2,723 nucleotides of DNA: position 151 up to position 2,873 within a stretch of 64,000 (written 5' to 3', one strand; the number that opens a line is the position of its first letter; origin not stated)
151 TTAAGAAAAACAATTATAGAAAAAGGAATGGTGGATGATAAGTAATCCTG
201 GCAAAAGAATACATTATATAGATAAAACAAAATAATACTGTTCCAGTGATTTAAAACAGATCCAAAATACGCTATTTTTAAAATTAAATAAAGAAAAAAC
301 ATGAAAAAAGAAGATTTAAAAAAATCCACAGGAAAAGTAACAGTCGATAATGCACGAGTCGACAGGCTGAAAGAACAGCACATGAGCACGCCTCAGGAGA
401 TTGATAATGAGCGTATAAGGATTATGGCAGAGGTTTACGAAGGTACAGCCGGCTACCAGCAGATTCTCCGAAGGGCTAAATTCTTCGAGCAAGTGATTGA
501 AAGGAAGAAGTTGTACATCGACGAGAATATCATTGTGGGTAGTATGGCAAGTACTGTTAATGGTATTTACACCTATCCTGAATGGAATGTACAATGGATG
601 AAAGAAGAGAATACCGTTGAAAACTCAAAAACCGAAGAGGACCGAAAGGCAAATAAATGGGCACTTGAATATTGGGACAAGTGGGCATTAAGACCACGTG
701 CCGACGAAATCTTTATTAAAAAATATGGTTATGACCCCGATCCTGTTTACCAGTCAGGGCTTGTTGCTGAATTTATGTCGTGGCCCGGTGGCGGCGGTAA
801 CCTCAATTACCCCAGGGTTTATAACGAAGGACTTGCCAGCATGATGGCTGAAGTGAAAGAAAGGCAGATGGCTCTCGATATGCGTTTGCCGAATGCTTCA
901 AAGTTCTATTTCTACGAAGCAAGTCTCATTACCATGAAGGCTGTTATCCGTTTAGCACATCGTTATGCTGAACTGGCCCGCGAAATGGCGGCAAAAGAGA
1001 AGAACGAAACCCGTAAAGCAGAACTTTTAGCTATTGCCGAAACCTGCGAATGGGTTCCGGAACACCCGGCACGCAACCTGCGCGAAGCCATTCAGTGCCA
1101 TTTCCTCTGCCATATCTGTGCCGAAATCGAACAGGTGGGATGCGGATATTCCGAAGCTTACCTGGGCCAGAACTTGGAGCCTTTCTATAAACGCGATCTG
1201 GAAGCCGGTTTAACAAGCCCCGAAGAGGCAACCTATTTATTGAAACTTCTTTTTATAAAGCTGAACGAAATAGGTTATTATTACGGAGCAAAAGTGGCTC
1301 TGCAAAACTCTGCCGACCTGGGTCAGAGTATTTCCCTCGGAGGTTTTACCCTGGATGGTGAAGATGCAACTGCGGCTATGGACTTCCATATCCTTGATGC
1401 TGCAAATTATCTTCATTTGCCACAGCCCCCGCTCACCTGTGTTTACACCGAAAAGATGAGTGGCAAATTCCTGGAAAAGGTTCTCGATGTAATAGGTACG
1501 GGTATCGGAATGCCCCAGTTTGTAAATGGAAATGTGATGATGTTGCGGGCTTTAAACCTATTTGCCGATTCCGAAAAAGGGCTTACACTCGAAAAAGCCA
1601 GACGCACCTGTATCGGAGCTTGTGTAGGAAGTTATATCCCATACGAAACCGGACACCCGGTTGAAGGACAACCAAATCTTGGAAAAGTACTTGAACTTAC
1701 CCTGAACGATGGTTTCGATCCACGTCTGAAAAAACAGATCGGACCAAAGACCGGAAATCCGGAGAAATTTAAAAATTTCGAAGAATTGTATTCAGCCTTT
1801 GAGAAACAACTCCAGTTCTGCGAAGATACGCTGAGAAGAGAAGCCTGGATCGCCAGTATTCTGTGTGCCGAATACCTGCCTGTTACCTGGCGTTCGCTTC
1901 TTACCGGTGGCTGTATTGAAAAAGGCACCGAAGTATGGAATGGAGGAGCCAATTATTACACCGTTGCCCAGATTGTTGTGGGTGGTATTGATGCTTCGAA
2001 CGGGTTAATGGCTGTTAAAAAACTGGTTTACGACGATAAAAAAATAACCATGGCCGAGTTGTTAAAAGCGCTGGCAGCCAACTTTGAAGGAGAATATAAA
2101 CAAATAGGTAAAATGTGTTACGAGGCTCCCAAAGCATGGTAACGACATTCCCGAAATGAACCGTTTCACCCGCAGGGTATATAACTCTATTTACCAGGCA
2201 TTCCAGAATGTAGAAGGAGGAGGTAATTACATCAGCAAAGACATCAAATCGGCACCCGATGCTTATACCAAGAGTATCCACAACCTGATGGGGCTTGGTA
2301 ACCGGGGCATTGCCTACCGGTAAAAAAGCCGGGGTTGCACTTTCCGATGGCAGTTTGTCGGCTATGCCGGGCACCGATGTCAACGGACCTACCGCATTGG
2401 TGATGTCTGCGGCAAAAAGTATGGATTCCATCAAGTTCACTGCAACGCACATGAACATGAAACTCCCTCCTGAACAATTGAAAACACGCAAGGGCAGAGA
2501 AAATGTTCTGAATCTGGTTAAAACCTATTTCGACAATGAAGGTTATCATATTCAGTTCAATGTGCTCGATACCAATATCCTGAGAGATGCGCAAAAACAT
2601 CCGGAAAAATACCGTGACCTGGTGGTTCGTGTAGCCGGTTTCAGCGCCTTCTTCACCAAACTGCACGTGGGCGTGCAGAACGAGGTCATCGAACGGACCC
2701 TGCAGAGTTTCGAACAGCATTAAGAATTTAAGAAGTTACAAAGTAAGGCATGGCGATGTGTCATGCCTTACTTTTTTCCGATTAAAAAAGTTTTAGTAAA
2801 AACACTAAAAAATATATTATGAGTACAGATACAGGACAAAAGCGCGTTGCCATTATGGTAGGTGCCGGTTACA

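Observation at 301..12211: GRE locus whose accessory genes match no characterised glycyl-radical system I know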

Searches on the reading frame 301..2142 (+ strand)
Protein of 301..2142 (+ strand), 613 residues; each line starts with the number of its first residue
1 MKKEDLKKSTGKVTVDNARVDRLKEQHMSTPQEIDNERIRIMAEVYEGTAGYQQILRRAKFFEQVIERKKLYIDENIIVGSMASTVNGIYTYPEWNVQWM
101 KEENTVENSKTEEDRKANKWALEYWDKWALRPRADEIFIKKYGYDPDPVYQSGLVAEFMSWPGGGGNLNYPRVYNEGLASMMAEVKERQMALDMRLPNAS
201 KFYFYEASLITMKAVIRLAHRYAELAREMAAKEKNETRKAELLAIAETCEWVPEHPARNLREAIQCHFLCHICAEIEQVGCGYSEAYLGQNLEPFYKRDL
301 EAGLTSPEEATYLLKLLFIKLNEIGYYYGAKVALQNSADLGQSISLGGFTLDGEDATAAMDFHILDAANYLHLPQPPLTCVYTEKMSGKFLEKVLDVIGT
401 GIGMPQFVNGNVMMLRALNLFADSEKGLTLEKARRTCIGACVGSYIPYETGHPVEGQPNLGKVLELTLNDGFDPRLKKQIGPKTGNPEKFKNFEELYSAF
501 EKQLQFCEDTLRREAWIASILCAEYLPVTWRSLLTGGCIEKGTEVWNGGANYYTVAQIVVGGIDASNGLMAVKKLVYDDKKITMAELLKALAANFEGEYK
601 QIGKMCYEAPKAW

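Call 5: search_protein_families(library=pfam, proteins=[window:301-2142:+])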
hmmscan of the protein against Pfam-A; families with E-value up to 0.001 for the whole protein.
window:301-2142:+ (613 aa): 1 family
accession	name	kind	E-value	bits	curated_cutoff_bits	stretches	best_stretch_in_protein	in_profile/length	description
PF02901.20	PFL-like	-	2.9e-132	443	24.3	1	18-611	3-599/647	Pyruvate formate lyase-like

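Call 10: search_solved_structures(query=window:301-2142:+, max_evalue=1e-10)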
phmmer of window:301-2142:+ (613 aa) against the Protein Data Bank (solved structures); distinct sequences matched with E-value up to 1e-10: 32.
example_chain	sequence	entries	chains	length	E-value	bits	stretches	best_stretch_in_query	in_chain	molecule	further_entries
6vxc_A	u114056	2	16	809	9.7e-84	285.1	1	19-603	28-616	Trans-4-hydroxy-L-proline dehydratase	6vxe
9f3w_A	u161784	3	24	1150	1.2e-69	238.6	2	18-611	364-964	Choline trimethylamine-lyase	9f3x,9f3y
5i2a_A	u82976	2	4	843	6.7e-67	229.5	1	18-595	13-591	Diol-dehydratase | Diol dehydratase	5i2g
1r8w_A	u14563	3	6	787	9e-65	222.5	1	16-611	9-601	glycerol dehydratase | B12-independent glycerol dehydratase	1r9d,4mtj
8id1_A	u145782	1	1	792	2.2e-59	204.7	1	19-611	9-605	Formate C-acetyltransferase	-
8iof_A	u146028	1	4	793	3.4e-59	204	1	19-611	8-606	Benzylsuccinate synthase alpha subunit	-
9rco_A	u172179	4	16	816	5.3e-59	203.4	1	17-596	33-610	Glycyl radical protein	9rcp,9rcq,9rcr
5kdp_A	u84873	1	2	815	5.1e-56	193.6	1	21-611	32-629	Choline trimethylamine-lyase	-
5fay_A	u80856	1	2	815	6.4e-56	193.3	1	21-611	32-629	Choline trimethylamine-lyase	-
9r0v_A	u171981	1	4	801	8.5e-56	192.8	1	21-611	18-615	Choline trimethylamine-lyase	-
5faw_A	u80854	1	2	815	8.8e-56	192.8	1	21-611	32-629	Choline trimethylamine-lyase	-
5fav_A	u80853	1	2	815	9.1e-56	192.7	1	21-611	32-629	Choline trimethylamine-lyase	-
6vue_A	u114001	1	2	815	9.2e-56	192.7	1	21-611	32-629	Choline trimethylamine-lyase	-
9ht9_A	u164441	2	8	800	9.4e-56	192.7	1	21-611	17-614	Choline trimethylamine-lyase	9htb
5fau_A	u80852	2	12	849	9.9e-56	192.6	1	21-611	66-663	Choline trimethylamine-lyase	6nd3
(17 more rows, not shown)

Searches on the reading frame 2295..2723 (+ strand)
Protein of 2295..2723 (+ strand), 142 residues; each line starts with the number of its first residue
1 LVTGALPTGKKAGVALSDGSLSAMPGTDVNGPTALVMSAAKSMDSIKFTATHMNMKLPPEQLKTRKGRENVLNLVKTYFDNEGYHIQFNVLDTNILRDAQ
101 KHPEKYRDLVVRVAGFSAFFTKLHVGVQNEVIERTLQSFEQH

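Call 5: search_protein_families(library=pfam, proteins=[window:2295-2723:+])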
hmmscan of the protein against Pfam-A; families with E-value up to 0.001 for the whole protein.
window:2295-2723:+ (142 aa): 1 family
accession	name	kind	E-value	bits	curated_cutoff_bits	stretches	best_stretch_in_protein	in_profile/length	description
PF01228.26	Gly_radical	-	4.9e-29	101.4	22.2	1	21-121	5-106/106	Glycine radical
